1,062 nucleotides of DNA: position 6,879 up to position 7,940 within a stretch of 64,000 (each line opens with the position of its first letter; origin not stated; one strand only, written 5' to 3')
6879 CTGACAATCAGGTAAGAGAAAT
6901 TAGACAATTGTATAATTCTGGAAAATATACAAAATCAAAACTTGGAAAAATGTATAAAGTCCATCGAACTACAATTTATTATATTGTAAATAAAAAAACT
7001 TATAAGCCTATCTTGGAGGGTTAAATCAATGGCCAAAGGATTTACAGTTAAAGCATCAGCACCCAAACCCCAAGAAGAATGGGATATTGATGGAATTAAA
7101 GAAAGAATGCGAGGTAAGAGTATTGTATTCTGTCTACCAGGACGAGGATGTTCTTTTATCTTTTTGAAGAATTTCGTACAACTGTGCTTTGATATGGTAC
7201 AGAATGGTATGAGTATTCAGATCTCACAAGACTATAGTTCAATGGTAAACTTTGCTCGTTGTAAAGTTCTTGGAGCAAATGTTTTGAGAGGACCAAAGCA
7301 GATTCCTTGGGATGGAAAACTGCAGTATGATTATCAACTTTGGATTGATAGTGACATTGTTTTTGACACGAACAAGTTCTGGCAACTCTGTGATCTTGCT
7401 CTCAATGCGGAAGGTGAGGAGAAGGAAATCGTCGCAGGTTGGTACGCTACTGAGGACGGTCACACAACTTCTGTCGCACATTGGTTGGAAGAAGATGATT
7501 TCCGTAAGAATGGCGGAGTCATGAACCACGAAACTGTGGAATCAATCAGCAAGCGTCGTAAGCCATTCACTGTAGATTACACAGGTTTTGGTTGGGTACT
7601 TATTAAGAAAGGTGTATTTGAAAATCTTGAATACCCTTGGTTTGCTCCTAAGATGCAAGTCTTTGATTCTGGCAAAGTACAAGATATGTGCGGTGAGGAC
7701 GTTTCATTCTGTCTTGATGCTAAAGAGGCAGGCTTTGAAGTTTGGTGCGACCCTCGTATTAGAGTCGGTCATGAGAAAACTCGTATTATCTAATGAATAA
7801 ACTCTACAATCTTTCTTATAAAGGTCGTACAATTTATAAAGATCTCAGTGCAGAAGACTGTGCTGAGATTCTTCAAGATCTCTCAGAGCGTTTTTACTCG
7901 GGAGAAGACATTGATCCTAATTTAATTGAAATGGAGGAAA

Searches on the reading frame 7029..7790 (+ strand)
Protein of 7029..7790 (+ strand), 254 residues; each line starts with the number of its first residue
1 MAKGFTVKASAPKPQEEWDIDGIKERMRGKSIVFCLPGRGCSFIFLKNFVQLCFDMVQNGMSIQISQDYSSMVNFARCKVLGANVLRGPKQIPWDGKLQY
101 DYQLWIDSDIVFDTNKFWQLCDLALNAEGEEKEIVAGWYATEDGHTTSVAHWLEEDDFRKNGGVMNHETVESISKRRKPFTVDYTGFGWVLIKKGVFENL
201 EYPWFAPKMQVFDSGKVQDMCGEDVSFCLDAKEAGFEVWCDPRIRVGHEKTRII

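Call 4: search_protein_families(library=pfam, proteins=[window:7029-7790:+], max_evalue=0.1)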
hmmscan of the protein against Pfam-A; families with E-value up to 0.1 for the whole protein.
window:7029-7790:+ (254 aa): 0 families

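Call 84: search_dna_similar(query=window:7029-7790:+, collection=phages, mode=protein, max_rows=60, rows=spread)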
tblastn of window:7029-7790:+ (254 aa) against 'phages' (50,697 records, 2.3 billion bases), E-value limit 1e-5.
Records with a match: 105; places in all: 105; records where one place covers at least 80% of the query: 103.
Best place of each record, by identity: 90-95% 2; 80-90% 12; 60-80% 81; <60% 10.
By first word of the organism name: Synechococcus 84; Cyanophage 6; Prochlorococcus 6; Marine 4; Caudoviricetes 3; uncultured 2.
By host as written in the record: - 53; Synechococcus sp. 9; Parasynechococcus marenigrum WH 8102 6; Synechococcus sp. MW02 5; Synechococcus sp. WH 7803 5; Synechococcus sp. WH8102 3; Synechococcus sp. WH7803 3; Synechococcus sp. WH8109 3; and 10 more.
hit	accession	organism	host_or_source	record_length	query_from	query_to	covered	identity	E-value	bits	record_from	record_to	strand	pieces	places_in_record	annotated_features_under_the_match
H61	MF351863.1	Synechococcus phage Bellamy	Synechococcus str. WH8109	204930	1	254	100%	91.0%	2e-158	492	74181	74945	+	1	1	105: hypothetical protein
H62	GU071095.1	Synechococcus phage S-SM2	Synechococcus sp. WH8017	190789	1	254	100%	89.0%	5e-156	485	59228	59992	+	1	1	hypothetical protein (x2)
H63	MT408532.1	Synechococcus phage SynMITS9220M01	Synechococcus sp. MIT S9220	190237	1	254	100%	88.2%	6e-154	479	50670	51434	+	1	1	hypothetical protein (x2)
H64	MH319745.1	Marine virus AG-345-E15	single cell amplified by WGA-X; seawater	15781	1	254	100%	85.5%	9e-149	464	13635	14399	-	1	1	record has no annotation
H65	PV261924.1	Synechococcus phage RN05-S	Synechococcus sp. MW02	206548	1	254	100%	83.4%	1e-146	458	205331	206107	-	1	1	glycosyltransferase protein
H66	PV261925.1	Synechococcus phage RB11-B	Synechococcus sp. MW02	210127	1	254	100%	83.4%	1e-146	458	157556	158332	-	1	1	hypothetical protein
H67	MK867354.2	Synechococcus phage S-SCSM1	Synechococcus sp. WH 7803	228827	1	254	100%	83.3%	8e-147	458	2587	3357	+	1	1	hypothetical protein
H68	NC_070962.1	Synechococcus phage S-SCSM1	Synechococcus sp. WH 7803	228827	1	254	100%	83.3%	8e-147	458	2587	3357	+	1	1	hypothetical protein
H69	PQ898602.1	Synechococcus phage S-SCSM2R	Synechococcus sp. WH7803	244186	1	254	100%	79.5%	7e-138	433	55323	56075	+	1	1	glycosyltransferase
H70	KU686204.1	Synechococcus phage S-CAM9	Synechococcus sp.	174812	1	254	100%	79.2%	1e-130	412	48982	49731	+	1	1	hypothetical protein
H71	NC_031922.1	Synechococcus phage S-CAM9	Synechococcus sp.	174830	1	254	100%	79.2%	1e-130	412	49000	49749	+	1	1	hypothetical protein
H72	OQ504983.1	Synechococcus phage S-8S55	Parasynechococcus marenigrum WH 8102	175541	1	254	100%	78.4%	1e-132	418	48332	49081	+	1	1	hypothetical protein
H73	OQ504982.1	Synechococcus phage S-8S53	Parasynechococcus marenigrum WH 8102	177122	1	254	100%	78.4%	1e-132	418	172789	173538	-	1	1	hypothetical protein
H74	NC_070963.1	Synechococcus phage S-SRM01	Synechococcus sp. KCZYC6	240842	2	254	100%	78.0%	3e-133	420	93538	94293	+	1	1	hypothetical protein (x2)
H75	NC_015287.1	Synechococcus phage S-SSM7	Synechococcus sp. WH8109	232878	1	254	100%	77.6%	3e-132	417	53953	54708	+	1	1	hypothetical protein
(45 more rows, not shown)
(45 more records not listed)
